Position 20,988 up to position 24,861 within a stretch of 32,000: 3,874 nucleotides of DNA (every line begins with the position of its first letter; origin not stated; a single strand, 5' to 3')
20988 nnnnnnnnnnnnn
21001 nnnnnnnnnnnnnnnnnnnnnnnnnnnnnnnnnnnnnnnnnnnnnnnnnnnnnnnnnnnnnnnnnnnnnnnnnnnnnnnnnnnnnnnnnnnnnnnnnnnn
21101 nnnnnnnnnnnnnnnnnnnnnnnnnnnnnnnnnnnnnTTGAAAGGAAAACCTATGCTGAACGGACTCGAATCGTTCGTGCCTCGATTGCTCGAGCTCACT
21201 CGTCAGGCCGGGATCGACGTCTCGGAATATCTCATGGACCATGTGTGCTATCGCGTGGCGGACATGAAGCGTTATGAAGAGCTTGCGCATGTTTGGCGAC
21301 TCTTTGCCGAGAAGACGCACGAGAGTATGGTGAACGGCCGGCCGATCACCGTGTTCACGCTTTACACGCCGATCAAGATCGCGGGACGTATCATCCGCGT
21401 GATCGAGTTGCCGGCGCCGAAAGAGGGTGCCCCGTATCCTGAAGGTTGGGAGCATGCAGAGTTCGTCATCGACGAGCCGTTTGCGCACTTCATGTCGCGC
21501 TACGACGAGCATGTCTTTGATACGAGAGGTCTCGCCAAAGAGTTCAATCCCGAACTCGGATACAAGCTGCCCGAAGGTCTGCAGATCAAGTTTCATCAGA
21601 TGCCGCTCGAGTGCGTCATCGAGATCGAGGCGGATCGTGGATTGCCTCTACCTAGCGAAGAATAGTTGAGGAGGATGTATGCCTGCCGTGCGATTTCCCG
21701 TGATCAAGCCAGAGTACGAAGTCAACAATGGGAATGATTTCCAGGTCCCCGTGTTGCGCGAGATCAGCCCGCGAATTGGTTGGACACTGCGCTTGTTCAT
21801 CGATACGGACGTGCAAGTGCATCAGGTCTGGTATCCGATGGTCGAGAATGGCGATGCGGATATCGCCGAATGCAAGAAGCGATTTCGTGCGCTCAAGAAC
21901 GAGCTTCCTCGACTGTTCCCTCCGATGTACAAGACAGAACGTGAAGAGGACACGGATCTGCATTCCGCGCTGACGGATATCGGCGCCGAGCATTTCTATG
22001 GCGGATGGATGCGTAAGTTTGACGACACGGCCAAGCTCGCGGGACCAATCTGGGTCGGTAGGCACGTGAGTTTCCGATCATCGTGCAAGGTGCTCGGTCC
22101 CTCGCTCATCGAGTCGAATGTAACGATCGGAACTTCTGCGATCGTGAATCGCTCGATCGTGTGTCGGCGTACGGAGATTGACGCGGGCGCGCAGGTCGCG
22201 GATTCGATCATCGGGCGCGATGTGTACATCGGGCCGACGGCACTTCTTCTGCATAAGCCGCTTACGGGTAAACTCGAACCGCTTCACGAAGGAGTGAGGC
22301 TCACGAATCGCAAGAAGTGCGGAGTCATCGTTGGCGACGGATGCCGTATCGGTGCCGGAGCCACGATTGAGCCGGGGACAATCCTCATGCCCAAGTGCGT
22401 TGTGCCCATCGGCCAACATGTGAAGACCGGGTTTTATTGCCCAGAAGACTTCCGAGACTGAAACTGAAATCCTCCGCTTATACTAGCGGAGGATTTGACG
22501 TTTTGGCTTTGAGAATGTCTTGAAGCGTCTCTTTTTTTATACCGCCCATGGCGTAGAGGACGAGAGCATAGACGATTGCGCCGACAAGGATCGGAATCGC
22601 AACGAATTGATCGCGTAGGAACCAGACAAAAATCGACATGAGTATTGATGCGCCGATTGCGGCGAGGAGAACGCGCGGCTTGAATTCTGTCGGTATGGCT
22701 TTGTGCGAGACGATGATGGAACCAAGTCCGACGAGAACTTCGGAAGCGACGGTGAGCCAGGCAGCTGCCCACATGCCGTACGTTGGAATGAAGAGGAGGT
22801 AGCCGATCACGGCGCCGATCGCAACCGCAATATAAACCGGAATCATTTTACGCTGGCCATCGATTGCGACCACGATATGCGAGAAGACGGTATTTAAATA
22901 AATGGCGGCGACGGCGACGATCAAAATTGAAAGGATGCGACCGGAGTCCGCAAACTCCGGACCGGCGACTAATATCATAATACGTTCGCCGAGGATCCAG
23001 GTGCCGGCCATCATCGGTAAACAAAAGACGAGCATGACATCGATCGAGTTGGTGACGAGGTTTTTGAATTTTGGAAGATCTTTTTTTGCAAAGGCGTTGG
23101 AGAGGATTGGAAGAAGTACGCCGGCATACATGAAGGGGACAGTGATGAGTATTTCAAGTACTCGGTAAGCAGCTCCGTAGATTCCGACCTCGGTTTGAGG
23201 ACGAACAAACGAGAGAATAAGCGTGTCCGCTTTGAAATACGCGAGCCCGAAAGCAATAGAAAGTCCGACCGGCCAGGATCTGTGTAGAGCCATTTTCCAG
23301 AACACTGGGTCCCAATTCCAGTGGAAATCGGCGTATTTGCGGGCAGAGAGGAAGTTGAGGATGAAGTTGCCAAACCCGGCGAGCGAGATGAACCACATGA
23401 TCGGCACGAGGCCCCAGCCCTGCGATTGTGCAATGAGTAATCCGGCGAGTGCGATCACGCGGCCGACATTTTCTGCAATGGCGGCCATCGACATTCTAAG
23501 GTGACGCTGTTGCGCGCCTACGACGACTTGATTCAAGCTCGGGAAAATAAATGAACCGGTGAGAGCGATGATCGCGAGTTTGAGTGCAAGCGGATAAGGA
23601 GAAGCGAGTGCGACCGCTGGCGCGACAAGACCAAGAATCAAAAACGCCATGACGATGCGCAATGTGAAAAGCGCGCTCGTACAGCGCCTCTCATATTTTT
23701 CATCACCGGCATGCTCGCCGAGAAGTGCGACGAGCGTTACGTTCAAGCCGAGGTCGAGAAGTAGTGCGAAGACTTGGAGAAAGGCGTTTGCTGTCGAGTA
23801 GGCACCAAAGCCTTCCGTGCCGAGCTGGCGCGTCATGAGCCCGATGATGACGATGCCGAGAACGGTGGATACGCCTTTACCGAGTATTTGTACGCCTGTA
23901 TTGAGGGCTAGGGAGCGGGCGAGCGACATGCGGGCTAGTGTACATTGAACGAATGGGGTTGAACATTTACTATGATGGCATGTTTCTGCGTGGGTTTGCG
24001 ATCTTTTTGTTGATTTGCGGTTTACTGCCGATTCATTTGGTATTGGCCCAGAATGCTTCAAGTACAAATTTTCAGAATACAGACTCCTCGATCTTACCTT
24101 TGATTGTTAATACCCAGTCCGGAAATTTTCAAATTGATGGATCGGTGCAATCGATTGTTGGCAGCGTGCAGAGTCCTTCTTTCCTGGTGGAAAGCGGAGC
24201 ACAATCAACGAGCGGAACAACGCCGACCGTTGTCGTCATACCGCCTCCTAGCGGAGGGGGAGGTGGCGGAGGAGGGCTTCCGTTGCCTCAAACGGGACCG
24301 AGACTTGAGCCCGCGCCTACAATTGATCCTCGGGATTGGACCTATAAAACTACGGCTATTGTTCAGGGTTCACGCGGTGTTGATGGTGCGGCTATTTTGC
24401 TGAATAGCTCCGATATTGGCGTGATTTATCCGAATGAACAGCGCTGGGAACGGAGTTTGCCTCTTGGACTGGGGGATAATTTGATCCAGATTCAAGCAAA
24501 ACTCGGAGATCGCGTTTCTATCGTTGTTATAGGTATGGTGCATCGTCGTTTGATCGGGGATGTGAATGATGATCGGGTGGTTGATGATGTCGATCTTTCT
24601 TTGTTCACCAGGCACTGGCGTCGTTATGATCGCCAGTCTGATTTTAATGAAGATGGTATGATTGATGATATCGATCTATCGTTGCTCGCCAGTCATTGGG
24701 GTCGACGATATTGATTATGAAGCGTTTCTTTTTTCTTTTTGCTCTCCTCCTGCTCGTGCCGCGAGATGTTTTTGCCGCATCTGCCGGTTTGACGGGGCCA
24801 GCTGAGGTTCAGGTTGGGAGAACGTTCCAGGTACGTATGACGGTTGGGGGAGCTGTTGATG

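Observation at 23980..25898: Translationally coupled dockerin-protein / cohesin-protein gene pair outside any cellulosome context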

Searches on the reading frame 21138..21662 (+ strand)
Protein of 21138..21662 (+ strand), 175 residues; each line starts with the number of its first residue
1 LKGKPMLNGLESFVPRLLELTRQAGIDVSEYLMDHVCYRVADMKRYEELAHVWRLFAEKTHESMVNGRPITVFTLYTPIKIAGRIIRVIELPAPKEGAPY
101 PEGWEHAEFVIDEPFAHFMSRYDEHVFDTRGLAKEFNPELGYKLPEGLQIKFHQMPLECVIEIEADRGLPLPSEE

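Call 56: search_protein_families(library=pfam, proteins=[window:21138-21662:+], max_evalue=0.001)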
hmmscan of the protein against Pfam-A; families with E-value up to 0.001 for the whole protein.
window:21138-21662:+ (175 aa): 1 family
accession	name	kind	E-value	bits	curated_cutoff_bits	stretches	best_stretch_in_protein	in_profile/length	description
PF06185.18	YecM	-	1.2e-31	110.3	25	1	6-152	5-142/180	YecM protein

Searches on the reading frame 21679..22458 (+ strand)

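Call 3: search_protein_families(library=pfam, proteins=[window:21679-22458:+], max_evalue=1)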
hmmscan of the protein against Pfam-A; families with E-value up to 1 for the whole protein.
window:21679-22458:+ (260 aa): 6 families
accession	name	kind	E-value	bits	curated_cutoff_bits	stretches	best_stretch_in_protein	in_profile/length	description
PF00132.30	Hexapep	-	5.6e-12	45.2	27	3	215-231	19-35/36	Bacterial transferase hexapeptide (six repeats)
PF25084.1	LbH_EIF2B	-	5.9e-11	42.7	54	2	124-188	4-68/105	EIF2B subunit epsilon LbH domain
PF24894.1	Hexapep_GlmU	-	4.7e-06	27.1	23.3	1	141-186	34-79/104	GlmU-like, C-terminal hexapeptide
PF14602.12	Hexapep_2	-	3.6e-05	23.8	27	1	216-242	2-26/34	Hexapeptide repeat of succinyl-transferase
PF25247.1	LbH_GLGC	-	0.17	12.3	27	0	142-183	16-57/135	GLGC left-handed parallel beta-helix domain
PF16314.11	DUF4954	-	0.2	10.7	26.2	1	145-185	215-255/433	Domain of unknown function (DUF4954)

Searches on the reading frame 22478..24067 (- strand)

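Call 3: search_protein_families(library=pfam, proteins=[window:22478-24067:-], max_evalue=1)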
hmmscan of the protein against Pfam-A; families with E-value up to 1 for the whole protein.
window:22478-24067:- (529 aa): 3 families
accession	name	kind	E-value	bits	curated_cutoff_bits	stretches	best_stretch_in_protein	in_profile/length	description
PF01943.22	Polysacc_synt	-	2.7e-26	93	28.2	1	56-325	4-273/274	Polysaccharide biosynthesis protein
PF13440.11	Polysacc_synt_3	-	2.8e-16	60.1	23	1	77-373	1-289/293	Polysaccharide biosynthesis protein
PF01554.23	MatE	-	8.1e-08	32.6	24.9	1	266-424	1-157/161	MatE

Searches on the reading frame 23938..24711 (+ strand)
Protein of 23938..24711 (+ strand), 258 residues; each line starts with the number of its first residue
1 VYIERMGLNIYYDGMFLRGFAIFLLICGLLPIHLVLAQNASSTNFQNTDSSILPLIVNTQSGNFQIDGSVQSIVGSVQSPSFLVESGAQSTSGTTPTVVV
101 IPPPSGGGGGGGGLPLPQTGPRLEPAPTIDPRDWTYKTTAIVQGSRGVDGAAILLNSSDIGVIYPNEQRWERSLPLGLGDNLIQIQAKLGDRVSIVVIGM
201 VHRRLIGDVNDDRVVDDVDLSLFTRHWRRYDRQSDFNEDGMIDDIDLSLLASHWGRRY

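Call 3: search_protein_families(library=pfam, proteins=[window:23938-24711:+], max_evalue=1)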
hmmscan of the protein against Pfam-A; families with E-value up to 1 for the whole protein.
window:23938-24711:+ (258 aa): 1 family
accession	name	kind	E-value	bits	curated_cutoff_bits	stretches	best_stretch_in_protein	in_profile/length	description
PF00404.24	Dockerin_1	-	3.9e-06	27.4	22.9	1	207-251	2-53/57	Dockerin type I domain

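Call 11: search_protein_families(library=ncbifam, proteins=[window:23980-24711:+], max_evalue=10)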
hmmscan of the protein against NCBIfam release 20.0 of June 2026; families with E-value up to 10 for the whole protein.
window:23980-24711:+ (244 aa): 1 family
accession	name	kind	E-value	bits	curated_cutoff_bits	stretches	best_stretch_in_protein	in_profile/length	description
NF041540.1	dockerin_GC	domain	0.052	14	29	1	195-234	12-57/67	GC-type dockerin domain-anchored protein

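Call 17: find_homologous_proteins(query=window:23980-24711:+, max_evalue=0.001)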
Query window:23980-24711:+ (244 aa): 99 proteins with E <= 0.001 among 5533 candidates.
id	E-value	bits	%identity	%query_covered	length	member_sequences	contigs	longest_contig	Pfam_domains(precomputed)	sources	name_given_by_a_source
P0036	4.8e-158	542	100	100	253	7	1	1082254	PF00404.25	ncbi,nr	ncbi:hypothetical protein IPH19_03810 [Candidatus Uhrbacteria bacterium]|nr:MAG: hypothetical protei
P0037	3.5e-143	493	88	100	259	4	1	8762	PF00404.25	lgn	-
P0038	4.4e-126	437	75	100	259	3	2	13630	PF00404.25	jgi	jgi:hypothetical protein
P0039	9.0e-121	420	77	100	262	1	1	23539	PF00404.25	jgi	jgi:hypothetical protein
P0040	7.1e-114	397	70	99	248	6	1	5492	PF00404.25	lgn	-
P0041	1.4e-111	390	84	84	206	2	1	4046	PF00404.25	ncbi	-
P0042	5.0e-108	378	68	100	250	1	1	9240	PF00404.25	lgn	-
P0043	1.4e-101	357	60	100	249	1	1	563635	-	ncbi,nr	ncbi:hypothetical protein K8R04_00310 [Candidatus Uhrbacteria bacterium]|nr:hypothetical protein [Ca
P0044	2.8e-98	346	63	100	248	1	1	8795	-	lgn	-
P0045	1.7e-96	340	62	100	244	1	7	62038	PF00404.25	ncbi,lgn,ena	-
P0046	8.5e-93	328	66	97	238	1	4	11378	-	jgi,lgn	jgi:hypothetical protein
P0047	7.1e-88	312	61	100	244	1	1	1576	-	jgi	jgi:hypothetical protein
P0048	1.3e-85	305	56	100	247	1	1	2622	-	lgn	-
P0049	7.1e-85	302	60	100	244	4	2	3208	-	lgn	-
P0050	2.2e-80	288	56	96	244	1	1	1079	PF00404.25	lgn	-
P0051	6.4e-77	276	58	96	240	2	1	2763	PF00404.25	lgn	-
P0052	4.7e-74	267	55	95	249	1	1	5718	PF00404.25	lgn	-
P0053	5.9e-68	247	50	98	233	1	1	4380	PF00404.25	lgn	-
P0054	2.2e-66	242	50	99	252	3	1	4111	PF00404.25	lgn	-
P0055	3.1e-66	241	49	97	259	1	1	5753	PF00404.25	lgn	-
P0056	3.3e-63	231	49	98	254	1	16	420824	PF00404.25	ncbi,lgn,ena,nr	ncbi:hypothetical protein EDM68_00640 [Candidatus Uhrbacteria bacterium]|nr:MAG: hypothetical protei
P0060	8.2e-54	201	42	97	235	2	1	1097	PF00404.25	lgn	-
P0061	5.3e-53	198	43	99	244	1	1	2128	PF00404.25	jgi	jgi:hypothetical protein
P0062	1.1e-52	197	41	99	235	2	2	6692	PF00404.25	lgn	-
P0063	2.7e-51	192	43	99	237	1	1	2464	PF00404.25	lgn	-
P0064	3.0e-51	192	42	96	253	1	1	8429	PF00404.25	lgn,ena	-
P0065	4.6e-51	192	43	92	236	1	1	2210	PF00404.25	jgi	jgi:hypothetical protein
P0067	5.0e-51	191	43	96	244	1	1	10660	PF00404.25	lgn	-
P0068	1.5e-50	190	44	95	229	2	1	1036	PF00404.25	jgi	jgi:hypothetical protein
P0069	1.7e-50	190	40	97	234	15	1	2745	PF00404.25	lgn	-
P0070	1.7e-50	190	42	100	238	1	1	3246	PF00404.25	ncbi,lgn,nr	ncbi:dockerin type I domain-containing protein [Candidatus Uhrbacteria bacterium]|nr:dockerin type I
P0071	1.8e-49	186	40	100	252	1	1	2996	PF00404.25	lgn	-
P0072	1.9e-49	186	41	98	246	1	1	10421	PF00404.25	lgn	-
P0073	2.4e-49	186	43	99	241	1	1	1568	PF00404.25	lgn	-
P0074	3.7e-49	185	38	99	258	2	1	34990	PF00404.25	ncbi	ncbi:MAG: dockerin type I domain-containing protein [Patescibacteria group bacterium]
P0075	7.3e-49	184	48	99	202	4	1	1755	PF00404.25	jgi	-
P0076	9.0e-49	184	39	98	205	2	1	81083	PF00404.25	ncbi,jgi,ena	ncbi:MAG: dockerin type I domain-containing protein [Candidatus Uhrbacteria bacterium]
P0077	2.5e-48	183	68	34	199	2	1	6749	PF00404.25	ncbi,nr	ncbi:MAG TPA: dockerin type I domain-containing protein [Verrucomicrobiae bacterium]|nr:dockerin typ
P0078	3.4e-48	182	37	99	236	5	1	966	PF00404.25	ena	-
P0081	2.0e-47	180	40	91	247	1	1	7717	PF00404.25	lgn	-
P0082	3.0e-47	179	38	99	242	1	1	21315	PF00404.25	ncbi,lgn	-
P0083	3.4e-47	179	44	97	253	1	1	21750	PF00404.25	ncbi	-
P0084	3.8e-47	179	41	98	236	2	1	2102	PF00404.25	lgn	-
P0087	4.6e-45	172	42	98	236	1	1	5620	PF00404.25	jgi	-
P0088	4.8e-45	172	45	94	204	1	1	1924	PF00404.25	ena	-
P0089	4.9e-45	172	40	96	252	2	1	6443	PF00404.25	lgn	-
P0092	4.0e-43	166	43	92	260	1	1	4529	PF00404.25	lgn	-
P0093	2.2e-42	163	37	98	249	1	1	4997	PF00404.25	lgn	-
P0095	3.8e-42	162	40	99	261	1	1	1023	PF00404.25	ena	-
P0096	1.2e-41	161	39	100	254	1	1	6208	PF00404.25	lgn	-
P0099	4.9e-41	159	37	95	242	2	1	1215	PF00404.25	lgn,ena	-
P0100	1.2e-40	158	38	97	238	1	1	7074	PF00404.25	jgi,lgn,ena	-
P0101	2.0e-40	157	40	91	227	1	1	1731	PF00404.25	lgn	-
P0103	5.4e-40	155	40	92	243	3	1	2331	PF00404.25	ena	-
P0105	4.3e-39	152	36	99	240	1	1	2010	PF00404.25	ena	-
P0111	2.5e-35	140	47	55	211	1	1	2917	PF00404.25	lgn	-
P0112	5.7e-35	139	54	55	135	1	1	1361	PF00404.25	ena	-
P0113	1.9e-34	137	44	84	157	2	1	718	PF00404.25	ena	-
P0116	1.5e-32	131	48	55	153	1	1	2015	PF00404.25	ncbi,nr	ncbi:hypothetical protein KKD88_00130, partial [Patescibacteria group bacterium]|nr:hypothetical pro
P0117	1.6e-29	121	46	53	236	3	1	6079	PF00404.25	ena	-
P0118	2.9e-29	120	49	55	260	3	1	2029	PF00404.25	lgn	-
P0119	9.3e-29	119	46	51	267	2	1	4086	PF00404.25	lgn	-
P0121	4.2e-25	107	36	54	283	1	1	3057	PF00404.25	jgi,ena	-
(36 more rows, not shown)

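Call 20: find_encoding_contigs(protein=P0036, flank=10000, max_places=3)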
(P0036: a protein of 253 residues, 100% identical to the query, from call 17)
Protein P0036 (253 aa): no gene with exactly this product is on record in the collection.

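Call 41: predict_structure(alignment_id=A2)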
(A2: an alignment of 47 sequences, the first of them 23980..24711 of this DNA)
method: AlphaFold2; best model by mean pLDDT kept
length: 244 residues; sequences in the alignment: 47
mean_pLDDT: 74.8   pTM: 0.54
mean pLDDT of the five models: 74.8, 73.9, 71.7, 70.7, 70.3
residues with pLDDT >= 90: 131; 70-90: 20; 50-70: 16; < 50: 77
segments of 3 or more residues with pLDDT < 50: 19-25, 30-33, 37-100
pLDDT, mean of each block of 10 residues (from residue 1): 83 65 45 47 42 42 40 38 38 39 69 93 96 95 94 96 95 94 95 96 97 94 96 97 95
secondary structure, 60 per line:
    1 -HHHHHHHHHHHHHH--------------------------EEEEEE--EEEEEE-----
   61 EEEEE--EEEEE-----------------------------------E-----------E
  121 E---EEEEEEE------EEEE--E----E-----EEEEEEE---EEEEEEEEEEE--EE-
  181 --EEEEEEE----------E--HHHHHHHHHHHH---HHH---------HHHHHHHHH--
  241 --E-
elements in order: H2-15 E42-47 E50-55 E61-65 E68-72 E125-131 E138-141 E155-161 E165-175 E183-189 H203-214 H230-238

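Call 45: fold_search(model_id=the predicted structure, library=pdb)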
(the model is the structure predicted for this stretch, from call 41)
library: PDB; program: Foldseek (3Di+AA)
matches with E <= 10: 1173; with E <= 0.001: 0
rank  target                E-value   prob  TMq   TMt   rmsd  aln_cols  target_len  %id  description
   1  4q66_A                7.3e-03  0.90  0.25  0.27  30.3       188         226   12  Structure of Exomer bound to Arf1. (released 2014-09-17)
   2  4q66_G                1.4e-02  0.75  0.25  0.28  30.7       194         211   13  Structure of Exomer bound to Arf1. (released 2014-09-17)
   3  9fyz_B                1.7e-02  1.00  0.25  0.11   4.0        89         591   15  Crystal structure of SusA amylase from Bacteroides thetaiotaomicron covalently bound to alpha-1,6 branched pseudo-tris (released 2024-12-11)
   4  9fyz_E                1.8e-02  1.00  0.25  0.11   4.1        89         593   15  Crystal structure of SusA amylase from Bacteroides thetaiotaomicron covalently bound to alpha-1,6 branched pseudo-tris (released 2024-12-11)
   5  9fyz_A                2.0e-02  1.00  0.25  0.11   4.0        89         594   15  Crystal structure of SusA amylase from Bacteroides thetaiotaomicron covalently bound to alpha-1,6 branched pseudo-tris (released 2024-12-11)
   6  3pe9_D                2.0e-02  0.99  0.24  0.57   7.6        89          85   13  Structures of Clostridium thermocellum CbhA fibronectin(III)-like modules (released 2011-11-23)
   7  7wvm_F                2.2e-02  0.99  0.25  0.49   4.4       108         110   12  The complex structure of PD-1 and cemiplimab (released 2022-04-20)
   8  2oxg_Y                2.3e-02  1.00  0.26  0.50   4.8        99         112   17  The SoxYZ Complex of Paracoccus pantotrophus (released 2007-05-22)
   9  2oxg_B                2.6e-02  1.00  0.26  0.52   4.0       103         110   16  The SoxYZ Complex of Paracoccus pantotrophus (released 2007-05-22)
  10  2y3n_B                3.4e-02  1.00  0.21  0.78   1.7        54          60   30  Type II cohesin-dockerin domain from Bacteroides cellolosolvens (released 2012-01-11)
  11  3bn3_B                3.4e-02  0.99  0.24  0.29   6.0        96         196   14  crystal structure of ICAM-5 in complex with aL I domain (released 2008-08-19)
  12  5uwv_D                3.4e-02  0.93  0.21  0.16   6.0        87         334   20  Crystal structure of Mycobacterium abscessus L,D-transpeptidase 2 (released 2017-08-16)
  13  8co1_A2               3.8e-02  0.95  0.22  0.45   5.2       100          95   12  Type II Secretion System (released 2024-04-10)
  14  4pbw_E                4.0e-02  0.97  0.23  0.28   5.2        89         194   10  Crystal structure of chicken receptor protein tyrosine phosphatase sigma in complex with TrkC (released 2014-11-12)
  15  8s80_B                4.0e-02  0.93  0.23  0.26   6.1       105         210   10  Domains 4 and 5 of Sap S-layer protein from Bacillus anthracis (released 2024-11-20)
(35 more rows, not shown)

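Call 90: fold_search(model_id=the predicted structure, library=viral)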
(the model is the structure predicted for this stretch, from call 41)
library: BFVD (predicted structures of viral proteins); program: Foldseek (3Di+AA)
matches with E <= 10: 462; with E <= 0.001: 1
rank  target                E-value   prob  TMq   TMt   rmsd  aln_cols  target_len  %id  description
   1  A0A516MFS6            5.4e-05  1.00  0.26  0.31  19.5       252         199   15  (no name in the UniProt tables at hand)
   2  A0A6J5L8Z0            3.4e-03  0.97  0.24  0.27  21.7       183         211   15  IPT domain containing protein [uncultured Caudovirales phage]
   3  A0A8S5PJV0            6.8e-03  0.92  0.24  0.10  26.1       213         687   14  Tail fiber protein [Myoviridae sp. ctsK93]
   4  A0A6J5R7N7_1          7.6e-03  0.92  0.26  0.10  22.2       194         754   14  IPT_PCSR domain containing protein [uncultured Caudovirales phage]
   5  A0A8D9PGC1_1          8.1e-03  0.63  0.18  0.05  29.2       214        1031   12  (no name in the UniProt tables at hand)
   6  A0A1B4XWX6            1.1e-02  0.77  0.24  0.07  49.2       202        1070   14  Tail collar domain [Tenacibaculum phage pT24]
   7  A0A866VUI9            1.7e-02  0.97  0.24  0.35  12.0       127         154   12  Membrane glycoprotein E51 [Elephant endotheliotropic herpesvirus 1A]
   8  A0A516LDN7            1.9e-02  0.38  0.20  0.05  20.8       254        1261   15  (no name in the UniProt tables at hand)
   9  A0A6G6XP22            4.2e-02  0.10  0.12  0.11  35.6       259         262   11  (no name in the UniProt tables at hand)
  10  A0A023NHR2            4.4e-02  0.96  0.24  0.10   7.2       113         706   20  (no name in the UniProt tables at hand)
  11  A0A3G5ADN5            6.6e-02  0.98  0.25  0.23   3.7        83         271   10  IPT/TIG domain-containing protein [Satyrvirus sp.]
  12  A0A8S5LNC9            6.6e-02  0.20  0.15  0.20  17.4       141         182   13  Baseplate component [Myoviridae sp. ctR2338]
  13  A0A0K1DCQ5            6.6e-02  0.13  0.14  0.08  20.6       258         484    8  Ig-like domain-containing protein [Equine adenovirus B serotype 2]
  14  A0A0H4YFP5            7.4e-02  0.57  0.26  0.06  18.9       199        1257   10  Uncharacterized protein [Salmon gill poxvirus]
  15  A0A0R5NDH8            8.8e-02  0.15  0.17  0.07  20.5       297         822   12  Membrane protein [Tenuivirus oryzabrevis]
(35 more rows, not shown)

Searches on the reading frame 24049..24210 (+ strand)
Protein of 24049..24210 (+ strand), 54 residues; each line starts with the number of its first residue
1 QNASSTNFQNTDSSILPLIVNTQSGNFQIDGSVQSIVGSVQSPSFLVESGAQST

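Call 80: search_protein_representatives(protein=window:24049-24210:+)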
Query: 54 residues. Proteins with E-value up to 0.001 (for the whole library): 7; up to 1e-10: 0; up to 1e-30: 0. The best 7 are listed.
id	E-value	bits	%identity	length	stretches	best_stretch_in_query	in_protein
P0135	6.8e-09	50.9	53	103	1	1-53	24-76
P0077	4.6e-08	48.3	48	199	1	2-53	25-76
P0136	3.6e-07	45.6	43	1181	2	16-46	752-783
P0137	1.6e-05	40.5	51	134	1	3-51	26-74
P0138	4.1e-05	39.3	33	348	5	6-40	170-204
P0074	6.4e-04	35.6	41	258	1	1-51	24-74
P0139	7.2e-04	35.4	44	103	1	3-50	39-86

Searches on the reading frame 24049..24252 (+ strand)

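Call 10: search_protein_families(library=pfam, proteins=[window:24049-24252:+], max_evalue=10)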
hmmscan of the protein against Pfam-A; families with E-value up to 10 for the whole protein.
seq(68 aa): 2 families
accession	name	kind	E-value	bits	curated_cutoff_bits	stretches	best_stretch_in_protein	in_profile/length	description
PF17831.6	PDH_E1_M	-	0.05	13.4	23.2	1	3-54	111-162/229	Pyruvate dehydrogenase E1 component middle domain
PF18283.7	CBM77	-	0.14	12.9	25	1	3-42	46-86/108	Carbohydrate binding module 77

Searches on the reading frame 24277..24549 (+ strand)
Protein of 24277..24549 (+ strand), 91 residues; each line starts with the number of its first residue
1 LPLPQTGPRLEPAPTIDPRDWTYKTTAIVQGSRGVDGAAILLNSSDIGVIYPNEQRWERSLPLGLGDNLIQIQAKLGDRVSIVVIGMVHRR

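Call 10: search_protein_families(library=pfam, proteins=[window:24277-24549:+], max_evalue=10)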
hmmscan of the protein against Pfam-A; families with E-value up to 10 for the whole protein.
seq(91 aa): 0 families
